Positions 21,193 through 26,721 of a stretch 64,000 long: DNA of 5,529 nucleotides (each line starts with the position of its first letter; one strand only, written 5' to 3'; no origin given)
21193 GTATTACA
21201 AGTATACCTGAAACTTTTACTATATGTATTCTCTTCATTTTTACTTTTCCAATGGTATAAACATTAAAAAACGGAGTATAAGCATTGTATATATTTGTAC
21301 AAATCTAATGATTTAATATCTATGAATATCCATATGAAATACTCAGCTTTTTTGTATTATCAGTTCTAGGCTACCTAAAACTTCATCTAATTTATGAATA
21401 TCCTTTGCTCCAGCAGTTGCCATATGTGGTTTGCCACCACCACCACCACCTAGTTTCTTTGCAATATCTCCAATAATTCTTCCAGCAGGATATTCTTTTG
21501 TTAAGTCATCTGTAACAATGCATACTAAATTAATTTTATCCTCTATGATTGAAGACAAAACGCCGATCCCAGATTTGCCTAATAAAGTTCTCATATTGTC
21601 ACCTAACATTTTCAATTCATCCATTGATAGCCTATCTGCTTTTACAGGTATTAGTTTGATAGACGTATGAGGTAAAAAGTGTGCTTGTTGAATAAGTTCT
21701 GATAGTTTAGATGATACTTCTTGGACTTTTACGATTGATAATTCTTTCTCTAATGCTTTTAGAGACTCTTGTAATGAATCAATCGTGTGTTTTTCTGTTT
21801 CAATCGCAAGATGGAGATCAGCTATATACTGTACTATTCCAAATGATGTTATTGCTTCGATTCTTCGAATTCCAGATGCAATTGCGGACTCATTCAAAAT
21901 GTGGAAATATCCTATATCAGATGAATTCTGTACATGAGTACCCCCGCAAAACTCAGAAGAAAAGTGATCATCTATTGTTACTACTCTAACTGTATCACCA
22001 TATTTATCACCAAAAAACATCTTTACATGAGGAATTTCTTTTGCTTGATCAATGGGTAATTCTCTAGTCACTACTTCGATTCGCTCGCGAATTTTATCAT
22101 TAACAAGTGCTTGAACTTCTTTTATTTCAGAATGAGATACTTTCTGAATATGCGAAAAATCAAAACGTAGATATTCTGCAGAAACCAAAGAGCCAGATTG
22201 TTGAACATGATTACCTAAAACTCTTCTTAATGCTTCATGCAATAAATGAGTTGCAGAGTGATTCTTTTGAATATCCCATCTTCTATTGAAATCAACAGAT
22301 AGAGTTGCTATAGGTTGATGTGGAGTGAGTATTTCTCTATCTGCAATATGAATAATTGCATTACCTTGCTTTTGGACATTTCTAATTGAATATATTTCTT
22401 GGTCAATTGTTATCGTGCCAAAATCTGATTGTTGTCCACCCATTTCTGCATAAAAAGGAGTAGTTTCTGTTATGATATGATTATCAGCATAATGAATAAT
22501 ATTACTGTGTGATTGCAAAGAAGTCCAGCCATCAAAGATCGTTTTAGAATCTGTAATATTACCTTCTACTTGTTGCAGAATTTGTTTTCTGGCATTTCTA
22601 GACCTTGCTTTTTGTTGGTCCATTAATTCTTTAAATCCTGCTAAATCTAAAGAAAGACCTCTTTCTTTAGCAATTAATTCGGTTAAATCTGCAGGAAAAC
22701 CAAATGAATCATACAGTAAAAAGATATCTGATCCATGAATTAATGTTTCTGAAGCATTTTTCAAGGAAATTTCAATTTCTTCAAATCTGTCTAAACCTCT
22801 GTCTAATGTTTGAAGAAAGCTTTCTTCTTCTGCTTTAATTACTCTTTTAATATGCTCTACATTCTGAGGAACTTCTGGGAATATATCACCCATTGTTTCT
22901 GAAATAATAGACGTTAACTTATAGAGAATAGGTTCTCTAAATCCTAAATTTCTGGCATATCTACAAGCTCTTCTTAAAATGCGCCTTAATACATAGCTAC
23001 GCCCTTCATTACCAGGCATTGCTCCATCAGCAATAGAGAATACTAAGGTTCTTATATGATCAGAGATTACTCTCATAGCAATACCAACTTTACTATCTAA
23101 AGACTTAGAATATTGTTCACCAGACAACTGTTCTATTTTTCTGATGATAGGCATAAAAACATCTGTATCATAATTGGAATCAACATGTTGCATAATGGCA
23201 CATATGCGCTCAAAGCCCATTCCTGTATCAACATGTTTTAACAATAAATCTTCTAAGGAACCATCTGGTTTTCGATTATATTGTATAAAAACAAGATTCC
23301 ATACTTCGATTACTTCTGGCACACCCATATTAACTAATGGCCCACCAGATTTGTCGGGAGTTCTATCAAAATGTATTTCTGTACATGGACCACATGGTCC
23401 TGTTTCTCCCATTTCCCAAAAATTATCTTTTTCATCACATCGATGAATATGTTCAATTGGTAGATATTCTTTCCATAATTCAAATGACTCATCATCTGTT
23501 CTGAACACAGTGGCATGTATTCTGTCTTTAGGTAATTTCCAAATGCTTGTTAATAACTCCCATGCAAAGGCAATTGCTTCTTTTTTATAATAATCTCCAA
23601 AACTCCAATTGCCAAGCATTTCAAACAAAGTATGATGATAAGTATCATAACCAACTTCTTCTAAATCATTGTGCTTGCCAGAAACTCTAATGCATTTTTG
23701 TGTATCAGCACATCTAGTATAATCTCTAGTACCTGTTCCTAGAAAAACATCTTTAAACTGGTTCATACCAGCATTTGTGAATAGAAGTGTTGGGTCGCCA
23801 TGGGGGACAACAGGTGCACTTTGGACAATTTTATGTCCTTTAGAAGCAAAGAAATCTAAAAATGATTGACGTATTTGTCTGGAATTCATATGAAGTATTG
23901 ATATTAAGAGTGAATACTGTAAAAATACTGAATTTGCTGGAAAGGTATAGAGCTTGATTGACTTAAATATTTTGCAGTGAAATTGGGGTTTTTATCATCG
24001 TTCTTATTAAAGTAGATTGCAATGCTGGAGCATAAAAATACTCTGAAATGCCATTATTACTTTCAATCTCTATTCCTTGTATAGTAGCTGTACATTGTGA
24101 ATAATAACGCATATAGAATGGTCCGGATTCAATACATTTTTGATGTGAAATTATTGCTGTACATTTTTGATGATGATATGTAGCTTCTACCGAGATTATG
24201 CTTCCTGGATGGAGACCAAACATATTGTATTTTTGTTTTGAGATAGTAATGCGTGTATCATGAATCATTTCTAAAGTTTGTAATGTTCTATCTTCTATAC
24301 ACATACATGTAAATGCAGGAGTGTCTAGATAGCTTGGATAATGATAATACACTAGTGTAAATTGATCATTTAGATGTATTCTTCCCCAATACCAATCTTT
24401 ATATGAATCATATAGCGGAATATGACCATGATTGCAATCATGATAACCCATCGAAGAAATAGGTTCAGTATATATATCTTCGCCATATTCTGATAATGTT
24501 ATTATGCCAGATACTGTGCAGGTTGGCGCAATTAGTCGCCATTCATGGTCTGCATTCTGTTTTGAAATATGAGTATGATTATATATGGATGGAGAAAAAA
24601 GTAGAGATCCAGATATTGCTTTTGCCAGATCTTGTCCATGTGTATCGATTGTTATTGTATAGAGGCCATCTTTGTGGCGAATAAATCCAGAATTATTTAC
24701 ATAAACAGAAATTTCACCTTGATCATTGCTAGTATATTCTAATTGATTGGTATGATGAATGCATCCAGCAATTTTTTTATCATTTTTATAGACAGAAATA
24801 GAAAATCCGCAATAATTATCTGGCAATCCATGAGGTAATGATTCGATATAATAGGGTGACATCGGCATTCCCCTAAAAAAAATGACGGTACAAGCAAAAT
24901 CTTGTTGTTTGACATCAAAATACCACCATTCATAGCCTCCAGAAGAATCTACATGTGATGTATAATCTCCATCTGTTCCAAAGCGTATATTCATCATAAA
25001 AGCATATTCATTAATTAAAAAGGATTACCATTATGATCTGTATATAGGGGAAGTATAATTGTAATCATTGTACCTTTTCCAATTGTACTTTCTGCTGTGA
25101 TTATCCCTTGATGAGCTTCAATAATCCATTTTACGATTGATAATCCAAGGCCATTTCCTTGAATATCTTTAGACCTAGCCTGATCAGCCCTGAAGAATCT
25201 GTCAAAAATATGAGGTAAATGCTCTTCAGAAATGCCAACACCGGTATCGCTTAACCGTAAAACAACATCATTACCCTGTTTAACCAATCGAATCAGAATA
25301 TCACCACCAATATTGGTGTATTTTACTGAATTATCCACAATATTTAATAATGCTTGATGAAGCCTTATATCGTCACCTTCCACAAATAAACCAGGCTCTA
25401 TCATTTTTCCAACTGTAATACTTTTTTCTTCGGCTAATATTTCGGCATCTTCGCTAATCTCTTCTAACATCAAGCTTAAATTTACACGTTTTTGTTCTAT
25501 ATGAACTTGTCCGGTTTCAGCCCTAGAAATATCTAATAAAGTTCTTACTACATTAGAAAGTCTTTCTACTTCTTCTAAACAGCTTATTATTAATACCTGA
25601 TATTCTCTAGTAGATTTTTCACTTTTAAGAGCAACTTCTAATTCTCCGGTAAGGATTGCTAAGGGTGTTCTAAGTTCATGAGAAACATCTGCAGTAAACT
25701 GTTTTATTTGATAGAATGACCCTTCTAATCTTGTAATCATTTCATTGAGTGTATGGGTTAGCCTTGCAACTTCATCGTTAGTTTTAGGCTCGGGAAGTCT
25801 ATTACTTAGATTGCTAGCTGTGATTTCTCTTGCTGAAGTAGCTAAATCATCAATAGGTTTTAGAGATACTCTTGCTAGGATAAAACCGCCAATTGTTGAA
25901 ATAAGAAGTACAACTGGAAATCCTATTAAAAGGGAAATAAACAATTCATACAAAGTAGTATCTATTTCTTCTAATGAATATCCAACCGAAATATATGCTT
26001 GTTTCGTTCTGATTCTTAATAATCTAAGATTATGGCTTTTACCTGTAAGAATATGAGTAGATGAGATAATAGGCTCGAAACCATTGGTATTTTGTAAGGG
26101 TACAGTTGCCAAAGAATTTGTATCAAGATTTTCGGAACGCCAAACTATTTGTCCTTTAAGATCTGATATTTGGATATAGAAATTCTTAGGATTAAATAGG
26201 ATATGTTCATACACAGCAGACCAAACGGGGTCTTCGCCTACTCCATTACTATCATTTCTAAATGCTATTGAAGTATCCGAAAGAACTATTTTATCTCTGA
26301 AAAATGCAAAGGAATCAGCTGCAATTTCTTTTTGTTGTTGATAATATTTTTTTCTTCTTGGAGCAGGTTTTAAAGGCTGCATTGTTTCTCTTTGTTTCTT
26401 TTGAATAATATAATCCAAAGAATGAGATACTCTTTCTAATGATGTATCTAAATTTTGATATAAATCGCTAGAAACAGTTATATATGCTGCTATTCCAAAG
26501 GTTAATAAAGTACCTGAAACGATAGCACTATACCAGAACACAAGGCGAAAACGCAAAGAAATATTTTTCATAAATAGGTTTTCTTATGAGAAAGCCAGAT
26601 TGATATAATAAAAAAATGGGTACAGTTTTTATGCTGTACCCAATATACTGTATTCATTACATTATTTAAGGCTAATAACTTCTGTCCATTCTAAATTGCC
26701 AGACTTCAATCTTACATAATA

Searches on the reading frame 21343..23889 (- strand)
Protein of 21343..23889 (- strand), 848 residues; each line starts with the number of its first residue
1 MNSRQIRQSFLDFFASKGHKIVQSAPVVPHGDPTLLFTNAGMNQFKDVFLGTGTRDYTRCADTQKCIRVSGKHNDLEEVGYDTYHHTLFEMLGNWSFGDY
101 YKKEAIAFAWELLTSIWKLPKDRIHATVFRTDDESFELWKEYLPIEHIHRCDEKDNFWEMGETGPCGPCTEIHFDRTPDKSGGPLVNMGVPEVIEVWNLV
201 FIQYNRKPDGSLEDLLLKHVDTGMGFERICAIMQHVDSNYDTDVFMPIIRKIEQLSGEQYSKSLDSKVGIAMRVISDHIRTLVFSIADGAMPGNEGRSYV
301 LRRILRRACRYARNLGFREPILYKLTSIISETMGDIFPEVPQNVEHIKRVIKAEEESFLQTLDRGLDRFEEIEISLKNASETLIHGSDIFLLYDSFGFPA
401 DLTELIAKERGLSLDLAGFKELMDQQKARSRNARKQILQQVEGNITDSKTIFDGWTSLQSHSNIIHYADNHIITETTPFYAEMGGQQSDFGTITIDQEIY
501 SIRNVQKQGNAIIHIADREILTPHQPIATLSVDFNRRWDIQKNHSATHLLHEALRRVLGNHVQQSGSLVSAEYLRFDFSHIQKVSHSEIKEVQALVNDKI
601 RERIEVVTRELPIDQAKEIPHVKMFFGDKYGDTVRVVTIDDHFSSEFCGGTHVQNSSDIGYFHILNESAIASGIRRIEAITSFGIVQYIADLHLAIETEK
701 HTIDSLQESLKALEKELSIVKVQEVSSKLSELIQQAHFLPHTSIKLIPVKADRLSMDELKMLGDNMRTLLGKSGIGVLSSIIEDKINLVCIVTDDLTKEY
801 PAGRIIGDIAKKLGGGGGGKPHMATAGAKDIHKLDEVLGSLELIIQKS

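Call 8: search_protein_families(library=pfam, proteins=[window:21343-23889:-], max_evalue=0.001)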
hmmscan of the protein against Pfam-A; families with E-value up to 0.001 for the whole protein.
window:21343-23889:- (848 aa): 3 families
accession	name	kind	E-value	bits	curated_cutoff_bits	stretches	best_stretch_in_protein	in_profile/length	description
PF01411.24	tRNA-synt_2c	-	4.4e-190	633.3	30.3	1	5-519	1-534/552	tRNA synthetases class II (A)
PF07973.19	tRNA_SAD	-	8.5e-16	58.1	24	1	634-678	1-44/44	Threonyl and Alanyl tRNA synthetase second additional domain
PF02272.25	DHHA1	-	7.3e-09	36.5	25.9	1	752-846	11-101/102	DHHA1 domain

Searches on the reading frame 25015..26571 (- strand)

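Call 8: search_protein_families(library=pfam, proteins=[window:25015-26571:-], max_evalue=0.001)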
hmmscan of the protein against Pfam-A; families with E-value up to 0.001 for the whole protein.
window:25015-26571:- (518 aa): 3 families
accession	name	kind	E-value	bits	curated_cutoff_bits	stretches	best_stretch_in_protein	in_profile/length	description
PF02518.31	HATPase_c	-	4.8e-29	101.5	26.4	1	399-510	1-110/111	Histidine kinase-, DNA gyrase B-, and HSP90-like ATPase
PF00512.31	HisKA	-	2e-14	53.8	26.9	1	290-354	3-66/66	His Kinase A (phospho-acceptor) domain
PF00672.30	HAMP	-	3.6e-12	46.9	25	1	232-283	2-52/53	HAMP domain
